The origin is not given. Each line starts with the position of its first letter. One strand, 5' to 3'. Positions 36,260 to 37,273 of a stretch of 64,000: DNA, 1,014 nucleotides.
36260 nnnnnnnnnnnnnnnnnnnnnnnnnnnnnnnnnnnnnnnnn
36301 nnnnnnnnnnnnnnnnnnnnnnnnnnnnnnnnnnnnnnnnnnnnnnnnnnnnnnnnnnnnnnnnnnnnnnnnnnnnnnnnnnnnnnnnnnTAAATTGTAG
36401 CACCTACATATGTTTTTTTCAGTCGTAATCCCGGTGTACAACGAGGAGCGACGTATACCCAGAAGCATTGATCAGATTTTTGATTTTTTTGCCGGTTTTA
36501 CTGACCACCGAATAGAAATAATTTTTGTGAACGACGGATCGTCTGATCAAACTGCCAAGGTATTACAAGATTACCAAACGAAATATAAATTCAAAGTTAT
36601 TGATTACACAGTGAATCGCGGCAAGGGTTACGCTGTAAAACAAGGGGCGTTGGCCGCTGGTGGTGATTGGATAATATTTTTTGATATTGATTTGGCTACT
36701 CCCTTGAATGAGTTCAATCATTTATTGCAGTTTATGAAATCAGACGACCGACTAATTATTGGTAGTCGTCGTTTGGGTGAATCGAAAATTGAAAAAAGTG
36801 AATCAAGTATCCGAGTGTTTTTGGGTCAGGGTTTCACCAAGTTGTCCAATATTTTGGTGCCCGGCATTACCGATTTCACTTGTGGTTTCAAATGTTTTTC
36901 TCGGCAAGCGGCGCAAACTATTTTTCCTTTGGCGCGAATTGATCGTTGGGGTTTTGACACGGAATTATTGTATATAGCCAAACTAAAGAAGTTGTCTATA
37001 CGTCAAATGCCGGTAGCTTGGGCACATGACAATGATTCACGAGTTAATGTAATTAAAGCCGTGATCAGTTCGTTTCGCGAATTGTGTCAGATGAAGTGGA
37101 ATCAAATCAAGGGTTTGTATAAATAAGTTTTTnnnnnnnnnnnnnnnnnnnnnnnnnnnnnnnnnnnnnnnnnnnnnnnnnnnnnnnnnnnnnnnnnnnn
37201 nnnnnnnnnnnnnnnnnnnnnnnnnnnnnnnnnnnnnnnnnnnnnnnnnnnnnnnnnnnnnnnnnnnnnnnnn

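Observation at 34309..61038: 27-kb co-directional glycosylation island with three GT2(DPM1/GtrB-like) + GT-C(PMT/ArnT-like) pairs: candidate lipid-carrier-mediated extracytoplasmic (protein O-) glycosylation system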

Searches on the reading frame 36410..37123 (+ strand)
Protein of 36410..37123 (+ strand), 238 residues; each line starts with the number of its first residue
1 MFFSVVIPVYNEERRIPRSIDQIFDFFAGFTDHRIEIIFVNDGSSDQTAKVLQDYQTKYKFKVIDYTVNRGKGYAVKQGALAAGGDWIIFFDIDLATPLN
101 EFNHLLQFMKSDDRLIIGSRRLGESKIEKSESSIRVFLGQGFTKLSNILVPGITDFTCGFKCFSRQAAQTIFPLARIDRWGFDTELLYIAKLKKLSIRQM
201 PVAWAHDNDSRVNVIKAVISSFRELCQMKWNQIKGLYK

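Call 3: search_protein_families(library=pfam, proteins=[window:36410-37123:+], max_evalue=0.01)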
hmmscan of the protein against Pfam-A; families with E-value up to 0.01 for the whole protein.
window:36410-37123:+ (238 aa): 4 families
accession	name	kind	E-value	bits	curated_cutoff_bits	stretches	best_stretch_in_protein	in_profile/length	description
PF00535.33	Glycos_transf_2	-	8.5e-31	107.6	23.3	1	4-172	1-168/168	Glycosyl transferase family 2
PF10111.15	Glyco_tranf_2_2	-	2e-10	41.1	27.3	1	4-111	1-108/276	Glycosyltransferase like family 2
PF13641.12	Glyco_tranf_2_3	-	6.6e-05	23.5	27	1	3-118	3-120/230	Glycosyltransferase like family 2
PF13704.12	Glyco_tranf_2_4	-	0.00038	21.3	27.5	1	33-94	21-81/98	Glycosyl transferase family 2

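Call 7: search_protein_families(library=ncbifam, proteins=[window:36410-37123:+], max_evalue=0.01)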
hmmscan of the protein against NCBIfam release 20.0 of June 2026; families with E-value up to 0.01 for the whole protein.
window:36410-37123:+ (238 aa): 22 families
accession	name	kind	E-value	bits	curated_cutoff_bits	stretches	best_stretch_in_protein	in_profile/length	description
NF047588.1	GlcsyltransPgfSStrep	equivalog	3.6e-20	72.4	500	1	1-180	1-176/308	glycosyltransferase PgfS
TIGR03937.1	PgaC_IcaA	equivalog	2.2e-16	59.9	422.3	1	3-115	47-156/407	poly-beta-1,6-N-acetyl-D-glucosamine synthase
NF007986.1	PRK10714.1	equivalog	8.4e-15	54.6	529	1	4-134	9-141/316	undecaprenyl-phosphate 4-deoxy-4-formamido-L-arabinose transferase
TIGR04283.1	glyco_like_mftF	equivalog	1e-14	54.7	182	1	4-113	2-101/221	TIGR04283 family arsenosugar biosynthesis glycosyltransferase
NF007482.0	PRK10073.1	equivalog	2.7e-14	52.9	423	1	3-113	8-114/334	glycosyltransferase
NF041875.1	EPS_EpsD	equivalog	8.8e-14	51.6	370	1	4-119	2-115/325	exopolysaccharide biosynthesis glycosyltransferase EpsD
NF038302.1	EPS_HpsE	equivalog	1.6e-13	50.3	300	1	3-112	3-114/307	hormogonium polysaccharide biosynthesis glycosyltransferase HpsE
NF058614.1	PPMAGASynPpgS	equivalog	3.8e-10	39.6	370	1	5-202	4-194/226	polyprenyl-phospho-N-acetylgalactosaminyl synthase PpgS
NF041391.1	DPhHxTase_Halo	equivalog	7e-10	38.2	375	1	9-205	3-184/213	dolichyl-phosphate hexose transferase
NF010496.0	PRK13915.1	equivalog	9.4e-09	34.8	262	1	4-102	34-134/307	glucosyl-3-phosphoglycerate synthase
NF047683.1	TeichurnBiosyTuaG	equivalog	1.1e-08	35.1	400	1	3-113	8-115/252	teichuronic acid biosynthesis protein TuaG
TIGR03965.1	mycofact_glyco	equivalog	1.2e-08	34.3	280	1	4-96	77-166/467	mycofactocin biosynthesis glycosyltransferase MftF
TIGR03111.1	glyc2_xrt_Gpos1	hypoth_equivalog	1.3e-07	30.7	363.95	1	4-96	52-143/439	TIGR03111 family XrtG-associated glycosyltransferase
NF041394.1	GtaseAglG_Halo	equivalog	3.1e-07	30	440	1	1-128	1-126/304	glucosyl-dolichyl phosphate glucuronosyltransferase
TIGR04182.1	glyco_TIGR04182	equivalog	2e-06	27.4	325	1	4-208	3-194/293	S-layer glycoprotein N-glycosyltransferase AglJ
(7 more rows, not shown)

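Call 8: search_solved_structures(query=window:36410-37123:+, max_evalue=0.001)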
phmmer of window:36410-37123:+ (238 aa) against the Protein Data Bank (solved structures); distinct sequences matched with E-value up to 0.001: 22.
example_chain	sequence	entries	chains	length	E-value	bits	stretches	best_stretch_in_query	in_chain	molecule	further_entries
5mlz_A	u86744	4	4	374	7.9e-15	58.6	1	3-166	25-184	Dolichol monophosphate mannose synthase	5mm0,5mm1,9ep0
5ekp_C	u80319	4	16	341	1.4e-11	48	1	3-162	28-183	Uncharacterized glycosyltransferase sll0501 | Glycosyltransferase sll0501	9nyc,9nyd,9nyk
5eke_A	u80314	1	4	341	1.4e-11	47.9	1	3-162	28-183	Uncharacterized glycosyltransferase sll0501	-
9nye_A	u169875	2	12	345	1.5e-11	47.9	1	3-162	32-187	Glycosyltransferase sll0501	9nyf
9bhc_C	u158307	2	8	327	2.3e-09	40.7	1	4-141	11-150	Undecaprenyl-phosphate 4-deoxy-4-formamido-L-arabinose transferase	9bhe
8vxh_A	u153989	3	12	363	3e-09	40.3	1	4-140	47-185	Undecaprenyl-phosphate 4-deoxy-4-formamido-L-arabinose transferase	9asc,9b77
9hwj_A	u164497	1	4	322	6.2e-09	39.3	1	4-121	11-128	Undecaprenyl-phosphate 4-deoxy-4-formamido-L-arabinose transferase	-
5tze_C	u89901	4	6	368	1e-07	35.3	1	1-94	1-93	Glycosyl transferase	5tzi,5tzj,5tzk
3bcv_A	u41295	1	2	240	1.1e-07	35.2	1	4-95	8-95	Putative glycosyltransferase protein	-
5tz8_A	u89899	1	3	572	1.9e-07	34.4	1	1-94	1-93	Glycosyl transferase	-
5hea_A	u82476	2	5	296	2.5e-07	34.1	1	3-105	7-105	Putative glycosyltransferase (GalT1)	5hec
2z87_A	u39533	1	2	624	2.4e-06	30.8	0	3-87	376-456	Chondroitin synthase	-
2z86_A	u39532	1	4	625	2.4e-06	30.8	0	3-87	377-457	Chondroitin synthase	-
6p61_A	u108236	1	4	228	3.6e-06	30.3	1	4-96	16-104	Glycosyltransferase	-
4y6n_A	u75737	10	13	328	2.4e-05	27.6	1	3-99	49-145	Glucosyl-3-phosphoglycerate synthase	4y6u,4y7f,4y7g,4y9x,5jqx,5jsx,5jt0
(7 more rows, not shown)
